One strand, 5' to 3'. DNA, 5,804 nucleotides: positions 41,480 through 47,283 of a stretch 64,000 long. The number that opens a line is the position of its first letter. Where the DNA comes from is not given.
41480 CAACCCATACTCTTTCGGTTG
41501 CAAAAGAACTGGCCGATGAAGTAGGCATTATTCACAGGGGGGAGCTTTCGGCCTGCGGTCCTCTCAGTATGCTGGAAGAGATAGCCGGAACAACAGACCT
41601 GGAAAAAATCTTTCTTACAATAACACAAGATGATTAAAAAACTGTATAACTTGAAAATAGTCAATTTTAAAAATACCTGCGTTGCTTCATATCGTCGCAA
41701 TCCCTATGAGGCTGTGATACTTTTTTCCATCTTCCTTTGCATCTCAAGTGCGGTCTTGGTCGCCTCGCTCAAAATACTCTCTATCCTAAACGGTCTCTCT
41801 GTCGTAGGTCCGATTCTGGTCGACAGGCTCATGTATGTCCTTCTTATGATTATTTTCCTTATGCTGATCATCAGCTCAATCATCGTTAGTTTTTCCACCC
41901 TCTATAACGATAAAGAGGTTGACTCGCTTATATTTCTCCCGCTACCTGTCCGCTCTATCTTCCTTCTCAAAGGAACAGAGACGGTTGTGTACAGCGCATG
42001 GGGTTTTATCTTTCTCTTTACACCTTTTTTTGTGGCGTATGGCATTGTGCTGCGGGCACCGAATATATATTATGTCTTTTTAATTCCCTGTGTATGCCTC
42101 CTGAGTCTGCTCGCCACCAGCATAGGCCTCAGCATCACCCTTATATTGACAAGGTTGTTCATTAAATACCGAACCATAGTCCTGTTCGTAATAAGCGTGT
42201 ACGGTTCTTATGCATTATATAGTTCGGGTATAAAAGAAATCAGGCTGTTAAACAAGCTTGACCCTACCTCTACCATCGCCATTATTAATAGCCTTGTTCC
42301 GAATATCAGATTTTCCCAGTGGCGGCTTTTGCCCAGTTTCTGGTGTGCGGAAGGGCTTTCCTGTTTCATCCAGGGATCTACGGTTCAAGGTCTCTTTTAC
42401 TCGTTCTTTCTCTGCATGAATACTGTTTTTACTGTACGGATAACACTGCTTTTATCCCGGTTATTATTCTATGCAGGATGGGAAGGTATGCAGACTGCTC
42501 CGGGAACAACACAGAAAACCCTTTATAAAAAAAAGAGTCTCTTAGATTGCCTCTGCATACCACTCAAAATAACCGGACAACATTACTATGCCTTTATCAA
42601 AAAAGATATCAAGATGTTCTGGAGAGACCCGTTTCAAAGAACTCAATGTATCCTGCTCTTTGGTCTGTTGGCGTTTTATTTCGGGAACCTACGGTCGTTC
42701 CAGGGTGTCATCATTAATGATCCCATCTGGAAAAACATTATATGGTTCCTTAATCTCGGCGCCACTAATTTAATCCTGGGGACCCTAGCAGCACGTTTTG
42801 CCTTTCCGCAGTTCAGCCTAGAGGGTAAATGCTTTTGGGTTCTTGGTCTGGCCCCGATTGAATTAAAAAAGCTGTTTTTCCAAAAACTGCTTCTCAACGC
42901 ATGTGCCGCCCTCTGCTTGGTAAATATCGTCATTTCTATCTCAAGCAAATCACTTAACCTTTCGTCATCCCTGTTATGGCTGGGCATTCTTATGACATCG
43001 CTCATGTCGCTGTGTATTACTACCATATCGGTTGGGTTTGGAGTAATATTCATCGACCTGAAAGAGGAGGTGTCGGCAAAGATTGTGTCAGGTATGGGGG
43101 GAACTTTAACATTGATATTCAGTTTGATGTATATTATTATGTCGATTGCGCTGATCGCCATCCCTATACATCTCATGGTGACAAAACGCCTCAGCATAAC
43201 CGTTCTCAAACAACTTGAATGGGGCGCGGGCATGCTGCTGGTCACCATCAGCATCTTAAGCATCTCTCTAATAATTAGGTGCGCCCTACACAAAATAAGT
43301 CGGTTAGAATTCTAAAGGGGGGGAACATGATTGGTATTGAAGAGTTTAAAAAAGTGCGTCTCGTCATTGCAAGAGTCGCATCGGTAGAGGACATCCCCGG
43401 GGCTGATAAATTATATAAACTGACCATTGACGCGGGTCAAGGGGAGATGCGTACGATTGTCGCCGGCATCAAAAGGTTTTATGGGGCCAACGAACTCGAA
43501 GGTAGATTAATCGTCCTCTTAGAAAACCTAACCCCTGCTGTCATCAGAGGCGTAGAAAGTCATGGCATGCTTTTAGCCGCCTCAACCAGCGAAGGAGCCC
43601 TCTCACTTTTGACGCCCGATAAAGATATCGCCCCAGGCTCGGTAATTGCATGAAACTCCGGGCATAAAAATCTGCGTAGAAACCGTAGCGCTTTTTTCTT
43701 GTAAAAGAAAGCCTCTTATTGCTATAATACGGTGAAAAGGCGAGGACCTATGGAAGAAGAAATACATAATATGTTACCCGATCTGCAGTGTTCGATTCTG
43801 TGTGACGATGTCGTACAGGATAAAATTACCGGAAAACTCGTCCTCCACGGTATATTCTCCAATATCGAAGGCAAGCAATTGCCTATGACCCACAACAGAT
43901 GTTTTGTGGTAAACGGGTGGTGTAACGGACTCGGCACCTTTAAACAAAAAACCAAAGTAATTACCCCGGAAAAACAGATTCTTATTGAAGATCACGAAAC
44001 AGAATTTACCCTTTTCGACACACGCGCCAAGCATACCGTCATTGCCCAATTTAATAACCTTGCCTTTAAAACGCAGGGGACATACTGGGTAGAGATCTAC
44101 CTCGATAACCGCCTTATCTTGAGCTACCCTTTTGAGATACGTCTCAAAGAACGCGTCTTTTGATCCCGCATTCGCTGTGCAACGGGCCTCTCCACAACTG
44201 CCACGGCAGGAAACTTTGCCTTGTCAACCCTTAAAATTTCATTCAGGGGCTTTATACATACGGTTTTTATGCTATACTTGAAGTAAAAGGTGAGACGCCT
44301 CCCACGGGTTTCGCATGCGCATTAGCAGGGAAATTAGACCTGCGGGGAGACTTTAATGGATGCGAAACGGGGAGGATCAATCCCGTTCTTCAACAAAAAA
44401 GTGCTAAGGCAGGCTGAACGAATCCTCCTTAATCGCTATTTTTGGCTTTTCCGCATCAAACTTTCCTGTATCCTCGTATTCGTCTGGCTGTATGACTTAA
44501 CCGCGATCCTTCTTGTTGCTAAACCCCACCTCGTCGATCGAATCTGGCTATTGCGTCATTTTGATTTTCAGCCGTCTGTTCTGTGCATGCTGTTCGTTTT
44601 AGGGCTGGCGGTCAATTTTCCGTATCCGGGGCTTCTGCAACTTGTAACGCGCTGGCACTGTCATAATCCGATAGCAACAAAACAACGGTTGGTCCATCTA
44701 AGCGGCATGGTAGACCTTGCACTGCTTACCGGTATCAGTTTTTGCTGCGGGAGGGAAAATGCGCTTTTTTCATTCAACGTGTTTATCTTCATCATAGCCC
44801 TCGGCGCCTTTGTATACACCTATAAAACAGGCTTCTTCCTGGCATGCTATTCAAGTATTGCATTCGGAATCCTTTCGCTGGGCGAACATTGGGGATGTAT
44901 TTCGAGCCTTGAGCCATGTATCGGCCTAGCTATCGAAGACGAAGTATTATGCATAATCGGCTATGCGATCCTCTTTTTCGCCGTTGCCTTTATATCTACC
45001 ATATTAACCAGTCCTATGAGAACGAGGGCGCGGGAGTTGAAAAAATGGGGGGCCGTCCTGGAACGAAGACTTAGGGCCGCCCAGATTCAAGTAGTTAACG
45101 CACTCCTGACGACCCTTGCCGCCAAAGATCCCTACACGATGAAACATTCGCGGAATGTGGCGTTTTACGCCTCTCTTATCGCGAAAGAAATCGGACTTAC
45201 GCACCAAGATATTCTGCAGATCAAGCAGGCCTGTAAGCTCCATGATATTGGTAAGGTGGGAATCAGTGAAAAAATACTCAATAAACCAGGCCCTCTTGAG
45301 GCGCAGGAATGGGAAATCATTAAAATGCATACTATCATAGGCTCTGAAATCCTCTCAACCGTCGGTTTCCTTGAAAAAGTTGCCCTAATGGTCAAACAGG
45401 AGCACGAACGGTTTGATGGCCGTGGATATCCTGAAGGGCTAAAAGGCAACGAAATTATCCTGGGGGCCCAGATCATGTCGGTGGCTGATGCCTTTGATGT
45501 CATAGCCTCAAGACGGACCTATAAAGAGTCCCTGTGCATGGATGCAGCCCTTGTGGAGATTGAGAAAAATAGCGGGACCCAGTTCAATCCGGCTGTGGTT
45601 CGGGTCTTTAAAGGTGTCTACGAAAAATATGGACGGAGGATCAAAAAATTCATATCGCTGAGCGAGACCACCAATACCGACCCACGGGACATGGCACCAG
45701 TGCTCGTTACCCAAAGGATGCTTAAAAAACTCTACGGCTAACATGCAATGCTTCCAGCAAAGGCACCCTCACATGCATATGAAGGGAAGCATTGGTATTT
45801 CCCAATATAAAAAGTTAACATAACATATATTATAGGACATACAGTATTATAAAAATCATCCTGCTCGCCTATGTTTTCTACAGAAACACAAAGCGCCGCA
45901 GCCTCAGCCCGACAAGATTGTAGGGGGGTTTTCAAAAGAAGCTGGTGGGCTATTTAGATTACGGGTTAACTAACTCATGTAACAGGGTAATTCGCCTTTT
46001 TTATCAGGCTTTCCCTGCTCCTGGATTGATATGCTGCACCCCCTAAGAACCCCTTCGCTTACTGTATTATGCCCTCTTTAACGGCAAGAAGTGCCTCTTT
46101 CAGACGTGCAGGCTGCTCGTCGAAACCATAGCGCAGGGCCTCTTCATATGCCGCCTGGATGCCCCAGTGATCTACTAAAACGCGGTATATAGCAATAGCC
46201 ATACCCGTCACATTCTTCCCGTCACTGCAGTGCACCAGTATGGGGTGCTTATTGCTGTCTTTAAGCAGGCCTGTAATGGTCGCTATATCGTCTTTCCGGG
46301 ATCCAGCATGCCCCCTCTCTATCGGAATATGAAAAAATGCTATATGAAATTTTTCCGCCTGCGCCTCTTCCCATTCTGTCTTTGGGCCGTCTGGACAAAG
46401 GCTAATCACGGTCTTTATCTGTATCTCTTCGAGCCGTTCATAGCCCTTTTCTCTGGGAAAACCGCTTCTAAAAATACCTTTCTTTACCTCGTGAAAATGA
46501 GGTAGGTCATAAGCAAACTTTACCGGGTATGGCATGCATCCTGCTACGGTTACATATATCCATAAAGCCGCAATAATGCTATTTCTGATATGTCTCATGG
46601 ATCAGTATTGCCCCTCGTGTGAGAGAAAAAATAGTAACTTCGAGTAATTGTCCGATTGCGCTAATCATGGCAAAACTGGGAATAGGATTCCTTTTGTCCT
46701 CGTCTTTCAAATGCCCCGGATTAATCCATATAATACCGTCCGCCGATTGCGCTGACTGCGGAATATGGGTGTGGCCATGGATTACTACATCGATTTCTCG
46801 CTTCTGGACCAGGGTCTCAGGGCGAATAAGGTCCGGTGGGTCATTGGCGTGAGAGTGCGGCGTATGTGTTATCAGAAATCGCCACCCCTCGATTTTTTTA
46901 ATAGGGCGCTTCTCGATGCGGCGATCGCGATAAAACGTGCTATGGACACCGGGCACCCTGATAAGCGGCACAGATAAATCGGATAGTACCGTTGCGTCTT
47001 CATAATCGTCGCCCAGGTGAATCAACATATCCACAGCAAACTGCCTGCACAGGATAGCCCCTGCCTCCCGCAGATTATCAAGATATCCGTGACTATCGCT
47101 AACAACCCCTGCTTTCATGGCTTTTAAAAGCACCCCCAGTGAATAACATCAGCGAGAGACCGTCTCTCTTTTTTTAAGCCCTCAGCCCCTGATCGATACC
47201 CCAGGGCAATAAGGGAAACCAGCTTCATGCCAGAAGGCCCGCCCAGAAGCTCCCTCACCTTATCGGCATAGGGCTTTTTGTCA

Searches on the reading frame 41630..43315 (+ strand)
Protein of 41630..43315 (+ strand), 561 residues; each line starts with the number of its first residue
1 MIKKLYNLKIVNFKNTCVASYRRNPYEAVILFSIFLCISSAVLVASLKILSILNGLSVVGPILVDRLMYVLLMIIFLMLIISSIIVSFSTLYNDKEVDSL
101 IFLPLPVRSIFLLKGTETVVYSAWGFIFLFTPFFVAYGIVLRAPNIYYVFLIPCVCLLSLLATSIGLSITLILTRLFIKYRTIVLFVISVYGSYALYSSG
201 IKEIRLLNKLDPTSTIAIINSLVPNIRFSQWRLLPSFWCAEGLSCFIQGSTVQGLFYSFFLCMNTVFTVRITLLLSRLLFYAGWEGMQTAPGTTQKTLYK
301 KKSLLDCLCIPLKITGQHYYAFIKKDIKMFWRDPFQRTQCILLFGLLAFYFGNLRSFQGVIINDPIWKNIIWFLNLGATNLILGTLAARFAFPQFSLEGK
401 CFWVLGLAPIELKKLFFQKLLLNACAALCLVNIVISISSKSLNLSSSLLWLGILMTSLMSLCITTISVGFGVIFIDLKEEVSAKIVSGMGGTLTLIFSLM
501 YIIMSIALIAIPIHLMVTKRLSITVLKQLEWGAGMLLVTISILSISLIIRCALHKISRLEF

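Call 43: search_protein_families(library=pfam, proteins=[window:41630-43315:+], max_evalue=0.001)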
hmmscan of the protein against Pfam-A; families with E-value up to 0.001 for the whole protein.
window:41630-43315:+ (561 aa): 1 family
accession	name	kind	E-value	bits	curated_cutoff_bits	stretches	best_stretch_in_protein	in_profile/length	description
PF16949.11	ABC_tran_2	-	9e-98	328.9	25.7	1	46-561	28-542/542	Putative ATP-binding cassette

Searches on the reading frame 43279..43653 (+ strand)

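Call 43: search_protein_families(library=pfam, proteins=[window:43279-43653:+], max_evalue=0.001)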
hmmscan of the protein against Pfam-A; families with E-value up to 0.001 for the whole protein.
window:43279-43653:+ (124 aa): 1 family
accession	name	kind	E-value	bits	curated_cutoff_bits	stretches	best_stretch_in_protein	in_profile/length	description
PF01588.26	tRNA_bind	-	8.2e-29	100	27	1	28-121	1-95/96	Putative tRNA binding domain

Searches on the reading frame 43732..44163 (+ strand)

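Call 43: search_protein_families(library=pfam, proteins=[window:43732-44163:+], max_evalue=0.001)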
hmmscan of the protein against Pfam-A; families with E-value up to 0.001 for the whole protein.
window:43732-44163:+ (143 aa): 1 family
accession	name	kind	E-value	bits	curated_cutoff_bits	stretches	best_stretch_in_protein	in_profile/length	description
PF22091.2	DUF6941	-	7e-25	88.2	27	1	19-136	1-124/125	Family of unknown function (DUF6941)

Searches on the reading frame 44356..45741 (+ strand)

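Call 3: search_protein_families(library=pfam, proteins=[window:44356-45741:+], max_evalue=0.01)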
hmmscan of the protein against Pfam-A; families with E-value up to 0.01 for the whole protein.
window:44356-45741:+ (461 aa): 2 families
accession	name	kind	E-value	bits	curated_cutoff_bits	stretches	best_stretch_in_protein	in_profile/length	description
PF13487.12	HD_5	-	1.4e-30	106.7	27.2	1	253-414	6-170/170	HD domain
PF01966.28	HD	-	2e-19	70.5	22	1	262-381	2-114/116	HD domain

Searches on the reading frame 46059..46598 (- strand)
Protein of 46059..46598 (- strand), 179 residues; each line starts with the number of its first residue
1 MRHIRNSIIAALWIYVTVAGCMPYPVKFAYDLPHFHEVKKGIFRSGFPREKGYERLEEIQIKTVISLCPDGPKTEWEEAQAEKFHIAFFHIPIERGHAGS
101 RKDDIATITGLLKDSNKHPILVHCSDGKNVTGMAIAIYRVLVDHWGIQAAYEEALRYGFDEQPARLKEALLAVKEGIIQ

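Call 3: search_protein_families(library=pfam, proteins=[window:46059-46598:-], max_evalue=0.01)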
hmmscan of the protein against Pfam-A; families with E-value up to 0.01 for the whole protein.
window:46059-46598:- (179 aa): 8 families
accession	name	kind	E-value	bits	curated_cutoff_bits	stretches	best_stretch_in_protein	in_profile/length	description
PF03162.18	Y_phosphatase2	-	3.8e-20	72.6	27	1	34-160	6-133/165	Tyrosine phosphatase family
PF22741.1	PTP-NADK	-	1.5e-10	41.1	27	1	42-147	30-137/163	DSP-PTPase phosphatase fused to NAD+ Kinase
PF22785.1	Tc-R-P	-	1.8e-08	35.3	27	1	49-140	12-102/106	Polymorphic toxin system, DSP-PTPase phosphatase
PF22784.1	PTP-SAK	-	5.4e-07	30.2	27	1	51-141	22-111/153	Swiss Army Knife protein, DSP-PTPase phosphatase domain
PF13350.11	Y_phosphatase3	-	9.2e-06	26.2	22.2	1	100-138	113-149/240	Tyrosine phosphatase family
PF00782.25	DSPc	-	2.3e-05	24.7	33.5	1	54-152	12-108/133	Dual specificity phosphatase, catalytic domain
PF14566.11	PTPlike_phytase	-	5.5e-05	23.7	27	1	65-140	85-156/158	Inositol hexakisphosphate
PF00102.32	Y_phosphatase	-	0.0016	18.6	20.9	1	105-141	155-193/234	Protein-tyrosine phosphatase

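Call 5: search_protein_families(library=ncbifam, proteins=[window:46059-46598:-], max_evalue=0.01)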
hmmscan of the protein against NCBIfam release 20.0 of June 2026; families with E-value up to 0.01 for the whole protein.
window:46059-46598:- (179 aa): 0 families

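Call 60: search_solved_structures(query=window:46059-46598:-, max_evalue=0.01, show_alignments=3)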
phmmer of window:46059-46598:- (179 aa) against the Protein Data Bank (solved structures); distinct sequences matched with E-value up to 0.01: 9.
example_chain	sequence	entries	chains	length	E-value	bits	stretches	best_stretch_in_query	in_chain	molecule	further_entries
2m3v_A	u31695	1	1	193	3.2e-13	53.3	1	36-163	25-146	Putative uncharacterized protein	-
4r0s_A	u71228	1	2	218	1.9e-12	50.9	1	36-163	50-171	Protein tyrosine phosphatase TpbA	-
1xri_A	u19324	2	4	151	2.9e-12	50.2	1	34-158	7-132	At1g05000 | Probable tyrosine-protein phosphatase At1g05000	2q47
7mok_A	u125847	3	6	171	3.6e-12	49.9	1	34-158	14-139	Tyrosine-protein phosphatase DSP1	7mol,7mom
4r0t_B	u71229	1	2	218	4.7e-11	46.3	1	36-163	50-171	Protein tyrosine phosphatase TpbA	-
7mod_A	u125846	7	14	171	9.3e-11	45.3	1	34-158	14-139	Tyrosine-protein phosphatase DSP1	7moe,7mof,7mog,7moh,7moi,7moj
6byf_A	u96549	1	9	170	6.4e-08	36.1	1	34-163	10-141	Tyrosine-protein phosphatase SIW14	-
6e3b_A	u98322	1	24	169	1.5e-06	31.6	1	34-163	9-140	Tyrosine-protein phosphatase SIW14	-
2jjd_A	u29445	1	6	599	0.0027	21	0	101-141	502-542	RECEPTOR-TYPE TYROSINE-PROTEIN PHOSPHATASE EPSILON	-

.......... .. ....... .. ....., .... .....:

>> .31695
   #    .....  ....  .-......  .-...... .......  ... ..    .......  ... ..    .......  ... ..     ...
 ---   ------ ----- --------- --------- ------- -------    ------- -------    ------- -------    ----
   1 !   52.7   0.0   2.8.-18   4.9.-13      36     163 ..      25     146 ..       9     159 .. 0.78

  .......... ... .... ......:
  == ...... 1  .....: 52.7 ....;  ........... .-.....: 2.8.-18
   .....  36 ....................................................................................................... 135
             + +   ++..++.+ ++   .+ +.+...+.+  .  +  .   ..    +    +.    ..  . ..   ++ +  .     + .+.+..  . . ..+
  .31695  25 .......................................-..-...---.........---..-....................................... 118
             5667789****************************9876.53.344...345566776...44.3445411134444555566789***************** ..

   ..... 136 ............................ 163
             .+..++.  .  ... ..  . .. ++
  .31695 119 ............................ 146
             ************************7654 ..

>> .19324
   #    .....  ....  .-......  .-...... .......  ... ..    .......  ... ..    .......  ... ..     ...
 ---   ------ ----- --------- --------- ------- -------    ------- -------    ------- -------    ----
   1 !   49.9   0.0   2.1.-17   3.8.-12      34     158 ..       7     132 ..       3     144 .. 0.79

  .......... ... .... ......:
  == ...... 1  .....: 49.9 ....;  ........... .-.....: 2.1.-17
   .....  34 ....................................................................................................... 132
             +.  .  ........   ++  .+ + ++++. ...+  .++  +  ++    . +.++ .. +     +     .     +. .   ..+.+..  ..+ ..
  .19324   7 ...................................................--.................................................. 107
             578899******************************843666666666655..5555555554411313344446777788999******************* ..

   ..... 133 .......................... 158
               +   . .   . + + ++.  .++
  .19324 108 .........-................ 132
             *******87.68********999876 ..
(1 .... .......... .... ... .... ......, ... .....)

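Call 62: search_protein_families(library=padloc, proteins=[window:46059-46598:-], max_evalue=0.001)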
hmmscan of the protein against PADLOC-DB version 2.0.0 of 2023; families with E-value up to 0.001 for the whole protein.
window:46059-46598:- (179 aa): 0 families

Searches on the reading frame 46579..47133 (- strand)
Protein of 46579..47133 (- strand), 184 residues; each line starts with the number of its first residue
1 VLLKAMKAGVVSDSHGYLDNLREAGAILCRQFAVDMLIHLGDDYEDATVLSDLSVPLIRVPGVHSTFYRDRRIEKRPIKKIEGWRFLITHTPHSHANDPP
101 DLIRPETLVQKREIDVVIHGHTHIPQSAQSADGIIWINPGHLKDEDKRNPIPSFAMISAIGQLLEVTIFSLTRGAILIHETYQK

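Call 3: search_protein_families(library=pfam, proteins=[window:46579-47133:-], max_evalue=0.01)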
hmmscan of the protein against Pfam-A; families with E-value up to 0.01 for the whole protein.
window:46579-47133:- (184 aa): 2 families
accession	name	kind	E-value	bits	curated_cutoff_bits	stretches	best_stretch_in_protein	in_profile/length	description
PF12850.12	Metallophos_2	-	6.9e-20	72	27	1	6-157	1-149/154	Calcineurin-like phosphoesterase superfamily domain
PF00149.33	Metallophos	-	1.8e-07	32.2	21.5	1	82-125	147-191/191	Calcineurin-like phosphoesterase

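Call 5: search_protein_families(library=ncbifam, proteins=[window:46579-47118:-], max_evalue=0.01)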
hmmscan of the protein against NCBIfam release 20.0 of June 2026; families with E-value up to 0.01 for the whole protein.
window:46579-47118:- (179 aa): 2 families
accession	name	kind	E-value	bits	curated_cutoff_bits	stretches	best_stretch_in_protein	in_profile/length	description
TIGR00040.1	yfcE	subfamily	1.1e-18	67.8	56.25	1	1-153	1-149/158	YfcE family phosphodiesterase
NF006988.0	PRK09453.1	equivalog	1.3e-13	51.2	117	1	76-172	95-176/183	phosphodiesterase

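Call 62: search_protein_families(library=padloc, proteins=[window:46579-47118:-], max_evalue=0.001)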
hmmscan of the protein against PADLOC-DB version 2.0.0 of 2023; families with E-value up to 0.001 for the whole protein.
window:46579-47118:- (179 aa): 0 families
